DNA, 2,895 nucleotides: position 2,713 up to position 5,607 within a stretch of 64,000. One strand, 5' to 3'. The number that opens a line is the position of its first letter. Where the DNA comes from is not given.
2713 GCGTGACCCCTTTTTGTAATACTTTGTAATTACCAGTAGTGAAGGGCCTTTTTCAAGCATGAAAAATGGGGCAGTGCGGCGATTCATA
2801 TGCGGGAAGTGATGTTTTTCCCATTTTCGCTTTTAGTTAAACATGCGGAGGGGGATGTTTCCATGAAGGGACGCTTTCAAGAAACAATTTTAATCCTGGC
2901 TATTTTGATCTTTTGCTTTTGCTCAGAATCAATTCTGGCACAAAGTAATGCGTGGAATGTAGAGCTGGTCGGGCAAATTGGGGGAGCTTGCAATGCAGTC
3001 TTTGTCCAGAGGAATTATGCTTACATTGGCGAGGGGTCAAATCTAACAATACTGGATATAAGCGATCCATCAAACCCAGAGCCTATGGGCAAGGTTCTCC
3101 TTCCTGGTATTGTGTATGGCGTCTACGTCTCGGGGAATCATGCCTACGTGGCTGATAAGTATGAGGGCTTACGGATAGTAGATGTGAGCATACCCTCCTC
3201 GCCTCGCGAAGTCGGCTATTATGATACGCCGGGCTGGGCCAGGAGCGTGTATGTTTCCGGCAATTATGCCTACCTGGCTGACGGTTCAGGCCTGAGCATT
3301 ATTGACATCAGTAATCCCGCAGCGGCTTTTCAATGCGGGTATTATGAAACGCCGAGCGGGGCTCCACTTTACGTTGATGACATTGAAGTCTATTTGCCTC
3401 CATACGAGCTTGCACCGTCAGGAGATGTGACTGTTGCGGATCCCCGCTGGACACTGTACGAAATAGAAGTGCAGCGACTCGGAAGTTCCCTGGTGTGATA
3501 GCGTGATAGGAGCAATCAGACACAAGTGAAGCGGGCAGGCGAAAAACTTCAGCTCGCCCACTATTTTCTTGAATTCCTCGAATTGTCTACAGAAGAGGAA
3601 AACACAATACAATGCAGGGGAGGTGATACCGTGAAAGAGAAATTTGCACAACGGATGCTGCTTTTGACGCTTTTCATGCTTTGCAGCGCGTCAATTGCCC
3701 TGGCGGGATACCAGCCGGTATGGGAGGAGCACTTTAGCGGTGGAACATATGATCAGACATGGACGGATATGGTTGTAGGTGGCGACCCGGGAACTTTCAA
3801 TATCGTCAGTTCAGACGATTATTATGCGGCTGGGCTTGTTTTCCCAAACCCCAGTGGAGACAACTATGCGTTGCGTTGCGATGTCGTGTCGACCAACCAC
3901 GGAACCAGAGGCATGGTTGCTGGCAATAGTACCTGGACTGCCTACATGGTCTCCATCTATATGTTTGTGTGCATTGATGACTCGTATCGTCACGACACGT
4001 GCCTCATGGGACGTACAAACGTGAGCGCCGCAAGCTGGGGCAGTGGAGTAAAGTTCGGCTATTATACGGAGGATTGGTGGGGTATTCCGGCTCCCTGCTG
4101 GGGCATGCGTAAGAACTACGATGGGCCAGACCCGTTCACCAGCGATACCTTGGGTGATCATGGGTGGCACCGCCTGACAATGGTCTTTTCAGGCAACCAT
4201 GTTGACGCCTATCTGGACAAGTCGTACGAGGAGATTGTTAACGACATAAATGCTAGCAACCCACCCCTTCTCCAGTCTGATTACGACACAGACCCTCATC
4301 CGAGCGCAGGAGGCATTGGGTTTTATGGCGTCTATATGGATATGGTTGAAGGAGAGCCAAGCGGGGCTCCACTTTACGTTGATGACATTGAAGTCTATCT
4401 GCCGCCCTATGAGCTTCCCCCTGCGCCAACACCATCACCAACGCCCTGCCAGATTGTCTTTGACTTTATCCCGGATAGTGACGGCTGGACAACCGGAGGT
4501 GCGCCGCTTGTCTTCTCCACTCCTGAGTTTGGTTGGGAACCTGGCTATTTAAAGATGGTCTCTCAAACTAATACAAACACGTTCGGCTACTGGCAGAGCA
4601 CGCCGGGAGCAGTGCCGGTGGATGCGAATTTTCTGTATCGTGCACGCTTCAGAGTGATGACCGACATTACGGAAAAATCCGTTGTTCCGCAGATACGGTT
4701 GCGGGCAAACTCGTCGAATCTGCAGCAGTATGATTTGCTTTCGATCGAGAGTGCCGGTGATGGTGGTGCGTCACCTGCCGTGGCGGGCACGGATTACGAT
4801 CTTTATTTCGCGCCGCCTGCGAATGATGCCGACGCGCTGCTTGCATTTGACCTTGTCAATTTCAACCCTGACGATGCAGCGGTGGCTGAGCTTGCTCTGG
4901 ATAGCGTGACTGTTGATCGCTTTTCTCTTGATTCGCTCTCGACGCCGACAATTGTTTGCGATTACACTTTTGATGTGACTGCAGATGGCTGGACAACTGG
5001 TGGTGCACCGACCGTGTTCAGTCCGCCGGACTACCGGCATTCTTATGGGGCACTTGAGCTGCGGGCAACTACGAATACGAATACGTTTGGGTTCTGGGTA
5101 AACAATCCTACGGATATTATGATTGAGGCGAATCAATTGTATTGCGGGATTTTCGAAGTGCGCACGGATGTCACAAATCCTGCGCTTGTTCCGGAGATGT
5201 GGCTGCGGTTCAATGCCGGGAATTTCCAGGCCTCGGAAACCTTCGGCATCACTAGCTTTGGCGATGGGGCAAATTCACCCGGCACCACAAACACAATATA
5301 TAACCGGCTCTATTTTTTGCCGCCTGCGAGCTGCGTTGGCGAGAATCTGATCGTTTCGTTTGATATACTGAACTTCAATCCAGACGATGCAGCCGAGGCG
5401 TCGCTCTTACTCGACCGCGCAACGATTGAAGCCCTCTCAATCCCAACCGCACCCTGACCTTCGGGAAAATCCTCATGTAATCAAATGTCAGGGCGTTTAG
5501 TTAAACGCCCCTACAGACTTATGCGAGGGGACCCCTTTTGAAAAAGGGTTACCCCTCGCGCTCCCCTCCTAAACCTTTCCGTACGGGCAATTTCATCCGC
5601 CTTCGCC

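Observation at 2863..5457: Chimeric LVIVD-repeat gene sharing a 3' coding tail, terminator and downstream leader with a paralogous locus at 17105..18265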

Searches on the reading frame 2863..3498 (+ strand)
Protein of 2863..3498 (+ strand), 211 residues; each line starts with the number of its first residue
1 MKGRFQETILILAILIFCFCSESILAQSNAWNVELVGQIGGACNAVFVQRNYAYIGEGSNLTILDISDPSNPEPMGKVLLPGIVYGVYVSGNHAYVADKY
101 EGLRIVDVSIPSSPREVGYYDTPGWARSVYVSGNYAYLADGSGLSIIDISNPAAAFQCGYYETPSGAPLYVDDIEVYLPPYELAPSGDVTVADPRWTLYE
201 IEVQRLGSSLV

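Call 10: search_protein_families(library=pfam, proteins=[window:2863-3498:+], max_evalue=0.01)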
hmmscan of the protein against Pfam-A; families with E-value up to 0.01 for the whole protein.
window:2863-3498:+ (211 aa): 1 family
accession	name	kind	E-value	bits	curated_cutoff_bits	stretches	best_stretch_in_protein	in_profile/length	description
PF08309.17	LVIVD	-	2.7e-37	126.3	20.2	3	82-122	2-42/42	LVIVD repeat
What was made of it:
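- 2863..3350 (+): 5' remnant of the LVIVD-CTD gene, forming the first 163 codons of ORF A: signal peptide plus 3-4 LVIVD repeats. Pfam LVIVD E=2.7e-37 with 3 matched stretches (call 10).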

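Call 13: find_encoding_contigs(protein=window:2863-3498:+, flank=10000)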
Protein window:2863-3498:+ (211 aa): no gene with exactly this product is on record in the collection.

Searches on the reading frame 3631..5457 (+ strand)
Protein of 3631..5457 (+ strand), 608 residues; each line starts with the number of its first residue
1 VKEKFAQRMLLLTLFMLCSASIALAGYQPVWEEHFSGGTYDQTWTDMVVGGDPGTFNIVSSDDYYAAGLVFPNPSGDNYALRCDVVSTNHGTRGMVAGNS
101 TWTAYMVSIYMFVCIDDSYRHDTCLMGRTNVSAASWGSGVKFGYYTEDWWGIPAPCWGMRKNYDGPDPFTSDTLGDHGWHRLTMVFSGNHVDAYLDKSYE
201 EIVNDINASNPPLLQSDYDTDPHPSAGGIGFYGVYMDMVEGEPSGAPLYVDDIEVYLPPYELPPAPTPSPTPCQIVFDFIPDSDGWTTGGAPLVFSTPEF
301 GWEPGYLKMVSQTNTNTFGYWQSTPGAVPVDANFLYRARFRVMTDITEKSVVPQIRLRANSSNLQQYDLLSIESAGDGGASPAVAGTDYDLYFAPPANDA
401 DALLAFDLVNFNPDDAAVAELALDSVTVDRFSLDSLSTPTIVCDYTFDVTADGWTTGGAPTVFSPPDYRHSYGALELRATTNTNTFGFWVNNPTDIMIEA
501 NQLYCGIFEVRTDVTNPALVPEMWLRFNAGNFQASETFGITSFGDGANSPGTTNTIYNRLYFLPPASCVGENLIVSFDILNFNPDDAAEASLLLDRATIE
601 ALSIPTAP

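Call 10: search_protein_families(library=pfam, proteins=[window:3631-5457:+], max_evalue=0.01)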
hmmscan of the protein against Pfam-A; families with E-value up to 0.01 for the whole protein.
window:3631-5457:+ (608 aa): 0 families

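Call 18: find_homologous_proteins(query=window:3631-5457:+)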
Query window:3631-5457:+ (608 aa): 54 proteins with E <= 0.001 among 8000 candidates.
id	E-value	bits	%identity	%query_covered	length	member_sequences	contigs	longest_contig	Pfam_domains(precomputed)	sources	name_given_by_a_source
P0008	1.9e-186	639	85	54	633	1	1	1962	PF08309.18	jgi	-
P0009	3.5e-178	612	82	54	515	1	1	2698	PF08309.18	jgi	jgi:hypothetical protein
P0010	3.0e-169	583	75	55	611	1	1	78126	-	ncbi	-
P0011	8.6e-169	581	75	55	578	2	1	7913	-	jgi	-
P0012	1.5e-166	574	73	55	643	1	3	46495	-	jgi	jgi:hypothetical protein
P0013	3.0e-166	573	73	55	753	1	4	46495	PF00413.31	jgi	jgi:hypothetical protein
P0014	3.7e-164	566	73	55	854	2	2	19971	PF03372.30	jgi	-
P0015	4.7e-161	556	73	55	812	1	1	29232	-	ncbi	-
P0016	8.5e-161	555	71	58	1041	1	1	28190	PF25778.2,PF06739.18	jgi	jgi:hypothetical protein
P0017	5.3e-158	546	71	55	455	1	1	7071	-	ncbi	-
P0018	1.7e-157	544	73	55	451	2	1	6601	-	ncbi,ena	-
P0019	1.8e-156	540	70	55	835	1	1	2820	PF00041.28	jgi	jgi:hypothetical protein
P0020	2.9e-156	540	71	55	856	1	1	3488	PF13229.13,PF05048.20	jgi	jgi:hypothetical protein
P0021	3.8e-156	539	72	55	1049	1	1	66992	PF25778.2,PF06739.18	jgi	-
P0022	1.0e-155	538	70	55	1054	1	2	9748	PF25174.2,PF26549.1,PF25275.2,PF13529.14,PF26550.2,PF07676.19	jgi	jgi:Tol biopolymer transport system component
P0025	3.7e-152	526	72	54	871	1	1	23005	PF20323.4,PF09826.16,PF08309.18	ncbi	-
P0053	1.3e-63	234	44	43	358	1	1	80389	-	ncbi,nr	ncbi:MAG: hypothetical protein N3A72_07980 [bacterium]|nr:hypothetical protein [bacterium]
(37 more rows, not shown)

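Call 21: find_encoding_contigs(protein=P0025, flank=10000, max_places=4)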
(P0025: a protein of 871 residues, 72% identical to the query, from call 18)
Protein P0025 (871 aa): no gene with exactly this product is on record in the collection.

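Call 23: find_related_loci(query=window:3631-5457:+, collection=genome_contigs, flank=10000)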
Query window:3631-5457:+ (608 aa) in genome_contigs; peptide patterns used: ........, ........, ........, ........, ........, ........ (x = any residue, [..] = any of these).
54 stretches matched a pattern; 35 encode a relative of the query (tblastn E <= 1e-3); 34 distinct loci.
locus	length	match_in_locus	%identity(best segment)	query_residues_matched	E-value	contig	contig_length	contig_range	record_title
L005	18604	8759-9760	81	269-608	6e-174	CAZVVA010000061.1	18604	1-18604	MAG TPA_asm: uncultured Candidatus Sumerlaeota bacterium isolate SRP068000_co3_541 genome assembly, contig: NODE_2937_le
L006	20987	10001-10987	75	274-602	1e-160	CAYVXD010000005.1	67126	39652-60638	MAG TPA_asm: uncultured Candidatus Sumerlaeota bacterium isolate binchicken_co34_487 genome assembly, contig: NODE_468_l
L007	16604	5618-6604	74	274-602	3e-160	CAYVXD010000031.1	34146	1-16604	MAG TPA_asm: uncultured Candidatus Sumerlaeota bacterium isolate binchicken_co34_487 genome assembly, contig: NODE_1798_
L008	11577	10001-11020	73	269-608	2e-159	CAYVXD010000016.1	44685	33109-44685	MAG TPA_asm: uncultured Candidatus Sumerlaeota bacterium isolate binchicken_co34_487 genome assembly, contig: NODE_1079_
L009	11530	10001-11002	72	275-608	2e-158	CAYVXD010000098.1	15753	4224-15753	MAG TPA_asm: uncultured Candidatus Sumerlaeota bacterium isolate binchicken_co34_487 genome assembly, contig: NODE_6134_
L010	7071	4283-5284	71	275-608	1e-156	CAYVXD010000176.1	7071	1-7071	MAG TPA_asm: uncultured Candidatus Sumerlaeota bacterium isolate binchicken_co34_487 genome assembly, contig: NODE_19046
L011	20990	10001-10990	72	271-600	1e-154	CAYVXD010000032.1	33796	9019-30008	MAG TPA_asm: uncultured Candidatus Sumerlaeota bacterium isolate binchicken_co34_487 genome assembly, contig: NODE_1825_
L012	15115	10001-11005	73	274-608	5e-154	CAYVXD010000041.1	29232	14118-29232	MAG TPA_asm: uncultured Candidatus Sumerlaeota bacterium isolate binchicken_co34_487 genome assembly, contig: NODE_2342_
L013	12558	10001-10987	73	278-608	8e-154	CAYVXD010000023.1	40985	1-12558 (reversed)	MAG TPA_asm: uncultured Candidatus Sumerlaeota bacterium isolate binchicken_co34_487 genome assembly, contig: NODE_1291_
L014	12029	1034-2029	69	274-605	3e-149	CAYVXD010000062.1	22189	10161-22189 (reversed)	MAG TPA_asm: uncultured Candidatus Sumerlaeota bacterium isolate binchicken_co34_487 genome assembly, contig: NODE_3601_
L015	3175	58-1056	68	276-608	4e-153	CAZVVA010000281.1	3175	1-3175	MAG TPA_asm: uncultured Candidatus Sumerlaeota bacterium isolate SRP068000_co3_541 genome assembly, contig: NODE_73688_l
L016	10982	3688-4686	61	275-608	7e-121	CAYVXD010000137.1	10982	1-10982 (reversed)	MAG TPA_asm: uncultured Candidatus Sumerlaeota bacterium isolate binchicken_co34_487 genome assembly, contig: NODE_10374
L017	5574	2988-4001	46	277-606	3e-81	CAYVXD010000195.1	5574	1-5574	MAG TPA_asm: uncultured Candidatus Sumerlaeota bacterium isolate binchicken_co34_487 genome assembly, contig: NODE_26445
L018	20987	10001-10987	74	274-602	5e-160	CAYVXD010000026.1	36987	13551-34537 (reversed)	MAG TPA_asm: uncultured Candidatus Sumerlaeota bacterium isolate binchicken_co34_487 genome assembly, contig: NODE_1560_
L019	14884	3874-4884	43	277-608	1e-71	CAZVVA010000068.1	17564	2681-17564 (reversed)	MAG TPA_asm: uncultured Candidatus Sumerlaeota bacterium isolate SRP068000_co3_541 genome assembly, contig: NODE_3276_le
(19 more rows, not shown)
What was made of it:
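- The wider CTD family shows many different heads on one conserved module (calls 18, 23).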

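Call 35: find_encoding_contigs(protein=P0009, flank=5000, max_places=3)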
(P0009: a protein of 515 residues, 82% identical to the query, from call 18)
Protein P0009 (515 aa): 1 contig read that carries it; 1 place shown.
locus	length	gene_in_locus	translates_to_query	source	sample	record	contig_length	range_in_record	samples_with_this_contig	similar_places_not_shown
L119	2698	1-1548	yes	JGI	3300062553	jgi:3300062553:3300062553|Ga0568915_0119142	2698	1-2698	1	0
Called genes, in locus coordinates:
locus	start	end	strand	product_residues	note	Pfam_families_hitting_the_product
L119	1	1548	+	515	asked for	PF08309:LVIVD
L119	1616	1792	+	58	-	-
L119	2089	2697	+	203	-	?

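Call 36: find_encoding_contigs(protein=P0008, flank=5000, max_places=3)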
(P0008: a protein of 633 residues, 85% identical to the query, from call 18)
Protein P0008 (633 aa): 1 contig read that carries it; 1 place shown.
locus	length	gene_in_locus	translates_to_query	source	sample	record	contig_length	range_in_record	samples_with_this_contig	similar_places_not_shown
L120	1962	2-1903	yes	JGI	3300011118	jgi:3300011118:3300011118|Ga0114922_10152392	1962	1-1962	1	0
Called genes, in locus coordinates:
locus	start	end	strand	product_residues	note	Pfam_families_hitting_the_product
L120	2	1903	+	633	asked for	PF08309:LVIVD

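Call 75: list_cluster_members(proteins=[window:3631-5454:+, P0007, P0001])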
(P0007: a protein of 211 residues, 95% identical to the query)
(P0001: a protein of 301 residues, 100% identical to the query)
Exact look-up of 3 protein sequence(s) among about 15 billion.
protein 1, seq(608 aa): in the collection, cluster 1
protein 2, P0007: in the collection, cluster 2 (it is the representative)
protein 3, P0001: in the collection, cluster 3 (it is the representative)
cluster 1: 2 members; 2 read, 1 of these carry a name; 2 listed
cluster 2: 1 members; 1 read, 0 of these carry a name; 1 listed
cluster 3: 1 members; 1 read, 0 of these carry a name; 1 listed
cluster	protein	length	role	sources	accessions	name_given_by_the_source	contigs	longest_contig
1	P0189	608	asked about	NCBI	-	-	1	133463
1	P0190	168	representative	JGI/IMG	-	hypothetical protein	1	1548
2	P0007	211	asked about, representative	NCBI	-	-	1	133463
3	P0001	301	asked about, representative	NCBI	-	-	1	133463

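Call 77: find_encoding_contigs(protein=P0190, flank=5000, max_places=3)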
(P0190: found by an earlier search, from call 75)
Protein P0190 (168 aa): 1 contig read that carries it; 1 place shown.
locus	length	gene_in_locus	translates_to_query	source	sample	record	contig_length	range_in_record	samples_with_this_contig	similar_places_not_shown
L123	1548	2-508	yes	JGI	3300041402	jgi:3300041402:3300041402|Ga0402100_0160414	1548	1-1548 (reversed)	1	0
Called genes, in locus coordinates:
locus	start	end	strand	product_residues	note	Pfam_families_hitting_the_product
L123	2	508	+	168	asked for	?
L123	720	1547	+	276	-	?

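Call 83: find_encoding_contigs(protein=P0053, flank=6000, max_places=2)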
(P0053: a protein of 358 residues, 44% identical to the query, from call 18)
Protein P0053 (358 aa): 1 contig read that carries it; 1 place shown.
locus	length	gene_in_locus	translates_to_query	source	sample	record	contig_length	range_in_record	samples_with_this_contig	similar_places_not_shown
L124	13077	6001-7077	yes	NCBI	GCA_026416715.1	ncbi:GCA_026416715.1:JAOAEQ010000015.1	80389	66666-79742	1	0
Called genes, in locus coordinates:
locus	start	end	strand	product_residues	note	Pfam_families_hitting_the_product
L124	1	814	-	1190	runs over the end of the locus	PF10646:Germane, PF25275:Golvesin_C, PF00041:fn3, PF25275:Golvesin_C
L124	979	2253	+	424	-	PF01960:ArgJ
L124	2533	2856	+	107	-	PF20586:DUF6788 (weak)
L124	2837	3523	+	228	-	PF12281:NTP_transf_8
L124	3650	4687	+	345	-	PF16396:DUF5005, PF13810:DUF4185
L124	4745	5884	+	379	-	PF13810:DUF4185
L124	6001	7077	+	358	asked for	-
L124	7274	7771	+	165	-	PF10050:DUF2284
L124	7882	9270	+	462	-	PF00919:UPF0004, PF04055:Radical_SAM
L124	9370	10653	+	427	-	PF00990:GGDEF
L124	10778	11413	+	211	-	PF00702:Hydrolase, PF12710:HAD, PF13419:HAD_2, PF13242:Hydrolase_like (weak)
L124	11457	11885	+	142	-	PF00293:NUDIX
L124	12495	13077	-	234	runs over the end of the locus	PF04402:SIMPL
